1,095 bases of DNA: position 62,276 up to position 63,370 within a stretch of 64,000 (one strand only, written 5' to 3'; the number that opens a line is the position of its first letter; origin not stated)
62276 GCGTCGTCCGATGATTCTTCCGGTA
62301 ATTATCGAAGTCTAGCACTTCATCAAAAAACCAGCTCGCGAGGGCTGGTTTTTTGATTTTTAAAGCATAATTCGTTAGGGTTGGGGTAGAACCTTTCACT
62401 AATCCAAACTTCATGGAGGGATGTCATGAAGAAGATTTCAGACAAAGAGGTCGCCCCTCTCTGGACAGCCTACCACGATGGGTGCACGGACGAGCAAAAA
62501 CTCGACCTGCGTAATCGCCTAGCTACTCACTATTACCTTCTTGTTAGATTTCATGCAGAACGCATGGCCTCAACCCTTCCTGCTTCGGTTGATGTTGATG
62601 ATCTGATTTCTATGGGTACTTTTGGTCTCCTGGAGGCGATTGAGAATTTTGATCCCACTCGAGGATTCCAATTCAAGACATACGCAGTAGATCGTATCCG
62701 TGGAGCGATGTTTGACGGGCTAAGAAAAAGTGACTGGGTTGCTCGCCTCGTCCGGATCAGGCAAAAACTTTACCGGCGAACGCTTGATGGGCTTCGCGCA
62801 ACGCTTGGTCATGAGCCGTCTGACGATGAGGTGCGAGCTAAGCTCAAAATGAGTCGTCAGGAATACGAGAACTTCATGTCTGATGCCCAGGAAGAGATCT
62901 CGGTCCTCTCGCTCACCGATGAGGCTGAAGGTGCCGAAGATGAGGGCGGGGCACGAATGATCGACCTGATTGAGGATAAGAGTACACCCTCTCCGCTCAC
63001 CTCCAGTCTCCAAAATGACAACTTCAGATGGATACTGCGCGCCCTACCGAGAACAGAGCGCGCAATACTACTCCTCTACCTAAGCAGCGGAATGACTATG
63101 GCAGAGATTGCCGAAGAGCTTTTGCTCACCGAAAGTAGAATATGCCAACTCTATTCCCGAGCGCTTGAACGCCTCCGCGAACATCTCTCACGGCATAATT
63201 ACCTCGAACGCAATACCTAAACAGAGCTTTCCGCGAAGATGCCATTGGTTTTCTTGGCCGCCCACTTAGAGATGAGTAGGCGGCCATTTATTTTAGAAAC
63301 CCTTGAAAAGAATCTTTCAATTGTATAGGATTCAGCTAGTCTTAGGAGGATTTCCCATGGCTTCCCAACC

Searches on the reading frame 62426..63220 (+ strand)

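Call 58: search_protein_families(library=pfam, proteins=[window:62426-63220:+], max_evalue=0.00001)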
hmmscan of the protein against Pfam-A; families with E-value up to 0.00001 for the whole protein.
window:62426-63220:+ (264 aa): 4 families
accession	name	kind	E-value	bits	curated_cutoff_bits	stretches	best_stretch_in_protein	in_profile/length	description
PF04542.20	Sigma70_r2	-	1.3e-14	54.2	24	1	32-104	1-70/71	Sigma-70 region 2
PF04545.22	Sigma70_r4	-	7.5e-11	41.8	24.1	1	204-252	2-50/50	Sigma-70, region 4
PF08281.18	Sigma70_r4_2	-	2.6e-08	33.8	25.7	1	204-250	8-54/54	Sigma-70, region 4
PF04539.22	Sigma70_r3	-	8.8e-07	29.4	25.3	0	117-164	7-53/78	Sigma-70 region 3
